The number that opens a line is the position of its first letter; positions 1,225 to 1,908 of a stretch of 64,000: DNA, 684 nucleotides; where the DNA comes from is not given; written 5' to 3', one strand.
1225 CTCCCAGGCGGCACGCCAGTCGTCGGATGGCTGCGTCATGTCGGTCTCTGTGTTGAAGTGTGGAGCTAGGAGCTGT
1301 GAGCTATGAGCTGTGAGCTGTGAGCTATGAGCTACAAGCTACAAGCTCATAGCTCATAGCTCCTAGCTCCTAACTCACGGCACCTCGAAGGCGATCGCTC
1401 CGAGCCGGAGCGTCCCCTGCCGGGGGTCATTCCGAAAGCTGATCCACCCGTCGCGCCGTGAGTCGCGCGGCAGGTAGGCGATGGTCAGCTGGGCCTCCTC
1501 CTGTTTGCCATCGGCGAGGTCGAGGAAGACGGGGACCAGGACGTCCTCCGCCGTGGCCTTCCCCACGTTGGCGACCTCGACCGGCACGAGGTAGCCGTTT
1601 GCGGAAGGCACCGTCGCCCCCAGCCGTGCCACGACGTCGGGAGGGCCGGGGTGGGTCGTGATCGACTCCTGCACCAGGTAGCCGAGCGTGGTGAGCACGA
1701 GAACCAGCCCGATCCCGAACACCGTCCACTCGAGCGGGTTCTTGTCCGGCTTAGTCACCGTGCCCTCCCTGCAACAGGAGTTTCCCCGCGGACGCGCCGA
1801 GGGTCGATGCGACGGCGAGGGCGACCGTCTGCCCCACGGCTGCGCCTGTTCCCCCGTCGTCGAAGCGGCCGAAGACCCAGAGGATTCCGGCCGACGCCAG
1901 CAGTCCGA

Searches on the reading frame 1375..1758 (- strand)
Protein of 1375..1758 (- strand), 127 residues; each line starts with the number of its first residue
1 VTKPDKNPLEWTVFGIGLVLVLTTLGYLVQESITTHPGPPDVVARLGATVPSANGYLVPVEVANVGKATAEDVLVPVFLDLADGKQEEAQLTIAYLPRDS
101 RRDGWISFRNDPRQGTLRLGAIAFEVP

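Call 51: find_encoding_contigs(protein=window:1375-1758:-, flank=3000, max_places=6)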
Protein window:1375-1758:- (127 aa): 4 contigs read that carry it; 4 places shown.
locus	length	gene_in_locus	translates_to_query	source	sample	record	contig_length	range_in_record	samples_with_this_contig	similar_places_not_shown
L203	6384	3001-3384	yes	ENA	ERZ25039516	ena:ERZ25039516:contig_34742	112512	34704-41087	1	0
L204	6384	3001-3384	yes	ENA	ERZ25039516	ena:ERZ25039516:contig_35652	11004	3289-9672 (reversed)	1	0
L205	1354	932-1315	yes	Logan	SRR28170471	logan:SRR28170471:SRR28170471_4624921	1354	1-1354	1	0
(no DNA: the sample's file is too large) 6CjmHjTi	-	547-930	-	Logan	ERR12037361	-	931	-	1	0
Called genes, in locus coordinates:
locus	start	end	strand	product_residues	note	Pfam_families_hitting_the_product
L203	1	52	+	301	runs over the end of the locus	PF00491:Arginase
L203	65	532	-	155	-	PF00072:Response_reg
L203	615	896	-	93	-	-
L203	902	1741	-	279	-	PF00561:Abhydrolase_1, PF12146:Hydrolase_4, PF12697:Abhydrolase_6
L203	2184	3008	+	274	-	PF09622:DUF2391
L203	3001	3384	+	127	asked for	-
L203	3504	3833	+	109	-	-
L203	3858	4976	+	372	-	PF00004:AAA, PF07728:AAA_5 (faint)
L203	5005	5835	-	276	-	PF13620:CarboxypepD_reg (weak)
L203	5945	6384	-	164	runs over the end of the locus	PF01451:LMWPc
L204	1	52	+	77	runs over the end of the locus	PF00491:Arginase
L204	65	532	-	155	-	PF00072:Response_reg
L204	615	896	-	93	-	-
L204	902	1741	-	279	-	PF00561:Abhydrolase_1, PF12146:Hydrolase_4, PF12697:Abhydrolase_6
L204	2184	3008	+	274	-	PF09622:DUF2391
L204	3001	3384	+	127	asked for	-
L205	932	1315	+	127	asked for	-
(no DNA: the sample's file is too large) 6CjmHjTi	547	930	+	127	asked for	?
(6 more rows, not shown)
